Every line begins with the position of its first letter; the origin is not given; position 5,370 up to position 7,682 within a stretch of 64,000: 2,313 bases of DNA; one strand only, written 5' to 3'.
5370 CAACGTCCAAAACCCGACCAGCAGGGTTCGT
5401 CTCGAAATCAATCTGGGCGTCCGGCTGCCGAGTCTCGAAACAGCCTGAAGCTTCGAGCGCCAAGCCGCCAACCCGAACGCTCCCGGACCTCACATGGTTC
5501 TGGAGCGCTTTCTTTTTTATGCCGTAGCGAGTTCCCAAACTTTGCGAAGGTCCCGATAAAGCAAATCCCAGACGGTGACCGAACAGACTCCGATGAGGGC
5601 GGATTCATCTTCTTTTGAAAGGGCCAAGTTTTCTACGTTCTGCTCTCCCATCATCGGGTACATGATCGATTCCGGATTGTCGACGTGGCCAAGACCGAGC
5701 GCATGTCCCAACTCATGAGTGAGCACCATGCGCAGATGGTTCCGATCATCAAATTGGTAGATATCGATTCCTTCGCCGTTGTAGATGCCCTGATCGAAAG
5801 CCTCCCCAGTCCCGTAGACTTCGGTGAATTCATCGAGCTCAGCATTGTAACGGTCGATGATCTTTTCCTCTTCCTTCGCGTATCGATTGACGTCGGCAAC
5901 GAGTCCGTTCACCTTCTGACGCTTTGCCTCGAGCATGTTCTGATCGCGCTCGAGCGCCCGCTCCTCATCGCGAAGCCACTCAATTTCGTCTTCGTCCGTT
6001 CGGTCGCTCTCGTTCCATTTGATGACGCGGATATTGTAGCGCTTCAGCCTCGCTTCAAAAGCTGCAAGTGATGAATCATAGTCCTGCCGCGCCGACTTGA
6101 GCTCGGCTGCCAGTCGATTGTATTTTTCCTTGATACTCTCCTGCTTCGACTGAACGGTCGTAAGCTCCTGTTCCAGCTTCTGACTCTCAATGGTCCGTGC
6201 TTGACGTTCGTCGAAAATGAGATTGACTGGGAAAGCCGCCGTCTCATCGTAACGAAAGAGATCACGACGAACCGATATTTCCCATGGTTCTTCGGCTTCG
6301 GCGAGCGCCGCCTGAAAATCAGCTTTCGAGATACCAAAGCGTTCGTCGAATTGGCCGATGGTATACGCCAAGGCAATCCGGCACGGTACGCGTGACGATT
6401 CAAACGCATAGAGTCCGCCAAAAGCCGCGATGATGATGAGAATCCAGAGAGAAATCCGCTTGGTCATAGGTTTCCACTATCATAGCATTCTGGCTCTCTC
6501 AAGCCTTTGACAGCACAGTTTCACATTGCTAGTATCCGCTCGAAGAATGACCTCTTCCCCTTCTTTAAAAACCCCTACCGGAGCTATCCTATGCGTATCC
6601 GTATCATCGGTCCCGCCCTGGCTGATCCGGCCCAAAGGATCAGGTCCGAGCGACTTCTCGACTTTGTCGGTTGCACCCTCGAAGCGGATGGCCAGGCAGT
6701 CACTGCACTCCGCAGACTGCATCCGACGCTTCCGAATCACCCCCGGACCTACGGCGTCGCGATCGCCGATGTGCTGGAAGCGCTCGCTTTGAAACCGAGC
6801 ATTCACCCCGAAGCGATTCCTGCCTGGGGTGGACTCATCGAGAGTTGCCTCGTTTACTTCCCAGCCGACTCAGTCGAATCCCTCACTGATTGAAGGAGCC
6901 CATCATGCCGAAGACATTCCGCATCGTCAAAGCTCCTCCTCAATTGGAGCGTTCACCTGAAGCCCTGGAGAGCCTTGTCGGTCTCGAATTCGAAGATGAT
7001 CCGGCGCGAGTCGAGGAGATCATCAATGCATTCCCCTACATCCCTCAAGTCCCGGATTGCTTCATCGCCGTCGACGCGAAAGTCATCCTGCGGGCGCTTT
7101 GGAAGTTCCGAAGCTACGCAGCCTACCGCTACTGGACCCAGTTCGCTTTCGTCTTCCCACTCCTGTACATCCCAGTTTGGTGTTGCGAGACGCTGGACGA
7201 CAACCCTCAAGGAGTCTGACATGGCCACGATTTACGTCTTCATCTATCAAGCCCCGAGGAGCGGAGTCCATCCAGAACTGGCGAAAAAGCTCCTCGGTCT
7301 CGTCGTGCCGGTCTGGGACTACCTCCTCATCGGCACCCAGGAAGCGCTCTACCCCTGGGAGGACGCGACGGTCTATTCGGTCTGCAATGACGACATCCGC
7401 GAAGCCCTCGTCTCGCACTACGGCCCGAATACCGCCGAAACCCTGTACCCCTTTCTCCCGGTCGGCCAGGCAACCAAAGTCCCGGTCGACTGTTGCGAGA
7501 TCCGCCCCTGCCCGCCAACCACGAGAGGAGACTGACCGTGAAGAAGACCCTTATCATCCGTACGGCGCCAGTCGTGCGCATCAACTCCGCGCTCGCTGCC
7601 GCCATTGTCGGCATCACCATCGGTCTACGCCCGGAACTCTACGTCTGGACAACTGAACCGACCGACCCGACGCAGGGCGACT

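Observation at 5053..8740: Tandem array of six paralogous ~100-aa proteins (CCE-motif family) in a high-GC pocket next to a matrixin-like protease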

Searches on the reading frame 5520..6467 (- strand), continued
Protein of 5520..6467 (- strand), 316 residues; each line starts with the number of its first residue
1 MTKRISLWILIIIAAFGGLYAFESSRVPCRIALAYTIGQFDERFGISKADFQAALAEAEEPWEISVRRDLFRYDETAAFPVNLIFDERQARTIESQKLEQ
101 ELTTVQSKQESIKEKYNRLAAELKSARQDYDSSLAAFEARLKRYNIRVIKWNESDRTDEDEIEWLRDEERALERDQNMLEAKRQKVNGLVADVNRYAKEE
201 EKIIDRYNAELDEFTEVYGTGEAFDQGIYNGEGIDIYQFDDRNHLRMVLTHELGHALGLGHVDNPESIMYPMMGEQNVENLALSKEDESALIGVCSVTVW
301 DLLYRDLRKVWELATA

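Call 90: find_encoding_contigs(protein=P0233, flank=6000, max_places=1)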
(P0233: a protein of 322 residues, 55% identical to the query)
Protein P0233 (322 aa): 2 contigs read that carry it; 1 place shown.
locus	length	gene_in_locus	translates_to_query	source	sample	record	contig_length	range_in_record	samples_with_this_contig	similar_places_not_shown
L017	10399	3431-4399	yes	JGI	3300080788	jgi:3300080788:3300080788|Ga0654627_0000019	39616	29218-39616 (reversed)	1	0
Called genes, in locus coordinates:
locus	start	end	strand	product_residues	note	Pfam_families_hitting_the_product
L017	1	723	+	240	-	?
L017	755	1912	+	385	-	PF00149:Metallophos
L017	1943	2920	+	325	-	PF01073:3Beta_HSD, PF01370:Epimerase, PF02719:Polysacc_synt_2, PF04321:RmlD_sub_bind, PF16363:GDP_Man_Dehyd, PF07993:NAD_binding_4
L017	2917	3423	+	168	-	PF00929:RNase_T (weak)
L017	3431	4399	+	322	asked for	PF00413:Peptidase_M10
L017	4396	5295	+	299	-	PF00892:EamA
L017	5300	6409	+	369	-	PF13439:Glyco_transf_4, PF00534:Glycos_transf_1, PF13692:Glyco_trans_1_4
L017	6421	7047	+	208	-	-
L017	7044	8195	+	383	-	PF13439:Glyco_transf_4, PF13579:Glyco_trans_4_4, PF20706:GT4-conflict, PF00534:Glycos_transf_1, PF13692:Glyco_trans_1_4, PF13524:Glyco_trans_1_2 (faint)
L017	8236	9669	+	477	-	-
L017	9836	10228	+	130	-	PF02675:AdoMet_dc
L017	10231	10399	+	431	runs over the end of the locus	-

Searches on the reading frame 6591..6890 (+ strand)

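Call 5: search_protein_families(library=pfam, proteins=[window:6591-6890:+], max_evalue=1)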
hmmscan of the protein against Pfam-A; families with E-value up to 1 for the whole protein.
window:6591-6890:+ (100 aa): 1 family
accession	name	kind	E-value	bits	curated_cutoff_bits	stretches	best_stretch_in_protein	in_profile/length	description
PF19010.6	DUF5739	-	0.08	13.3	25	1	65-96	68-99/114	Family of unknown function (DUF5739)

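Call 49: search_protein_families(library=phrogs, proteins=[window:6591-6890:+], max_evalue=1)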
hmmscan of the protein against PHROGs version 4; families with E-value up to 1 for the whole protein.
window:6591-6890:+ (100 aa): 0 families

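Call 50: search_protein_families(library=padloc, proteins=[window:6591-6890:+], max_evalue=1)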
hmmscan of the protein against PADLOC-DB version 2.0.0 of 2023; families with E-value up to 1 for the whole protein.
window:6591-6890:+ (100 aa): 0 families

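Call 51: search_protein_families(library=ncbifam, proteins=[window:6591-6890:+], max_evalue=1)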
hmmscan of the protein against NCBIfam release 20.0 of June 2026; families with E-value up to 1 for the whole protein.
window:6591-6890:+ (100 aa): 0 families

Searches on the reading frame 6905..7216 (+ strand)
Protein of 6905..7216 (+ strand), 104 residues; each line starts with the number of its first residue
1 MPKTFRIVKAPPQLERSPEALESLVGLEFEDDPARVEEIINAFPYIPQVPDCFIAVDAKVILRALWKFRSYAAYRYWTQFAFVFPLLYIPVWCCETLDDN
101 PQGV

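Call 5: search_protein_families(library=pfam, proteins=[window:6905-7216:+], max_evalue=1)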
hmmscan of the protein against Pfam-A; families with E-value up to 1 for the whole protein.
window:6905-7216:+ (104 aa): 1 family
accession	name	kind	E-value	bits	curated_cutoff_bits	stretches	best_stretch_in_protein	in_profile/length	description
PF12450.13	vWF_A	-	0.17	12.3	25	1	29-51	48-70/94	von Willebrand factor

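Call 49: search_protein_families(library=phrogs, proteins=[window:6905-7216:+], max_evalue=1)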
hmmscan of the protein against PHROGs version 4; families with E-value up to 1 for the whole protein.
window:6905-7216:+ (104 aa): 0 families

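Call 50: search_protein_families(library=padloc, proteins=[window:6905-7216:+], max_evalue=1)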
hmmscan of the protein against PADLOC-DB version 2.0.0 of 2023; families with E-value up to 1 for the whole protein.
window:6905-7216:+ (104 aa): 0 families

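Call 51: search_protein_families(library=ncbifam, proteins=[window:6905-7216:+], max_evalue=1)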
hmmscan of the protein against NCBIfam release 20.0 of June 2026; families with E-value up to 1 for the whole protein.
window:6905-7216:+ (104 aa): 0 families

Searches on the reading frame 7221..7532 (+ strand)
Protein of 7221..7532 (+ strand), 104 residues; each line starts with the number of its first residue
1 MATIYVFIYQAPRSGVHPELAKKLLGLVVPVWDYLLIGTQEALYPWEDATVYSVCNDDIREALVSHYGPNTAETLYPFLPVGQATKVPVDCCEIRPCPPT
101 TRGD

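Call 5: search_protein_families(library=pfam, proteins=[window:7221-7532:+], max_evalue=1)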
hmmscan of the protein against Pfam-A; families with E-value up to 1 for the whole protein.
window:7221-7532:+ (104 aa): 0 families

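Call 49: search_protein_families(library=phrogs, proteins=[window:7221-7532:+], max_evalue=1)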
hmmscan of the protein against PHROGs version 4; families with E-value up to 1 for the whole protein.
window:7221-7532:+ (104 aa): 1 family
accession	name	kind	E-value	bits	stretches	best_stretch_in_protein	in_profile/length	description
phrog_31831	-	unknown function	0.32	12.1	1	56-85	19-48/64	-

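Call 50: search_protein_families(library=padloc, proteins=[window:7221-7532:+], max_evalue=1)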
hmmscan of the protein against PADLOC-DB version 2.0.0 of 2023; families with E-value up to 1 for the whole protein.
window:7221-7532:+ (104 aa): 0 families

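Call 51: search_protein_families(library=ncbifam, proteins=[window:7221-7532:+], max_evalue=1)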
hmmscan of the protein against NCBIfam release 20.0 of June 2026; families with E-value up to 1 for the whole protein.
window:7221-7532:+ (104 aa): 0 families
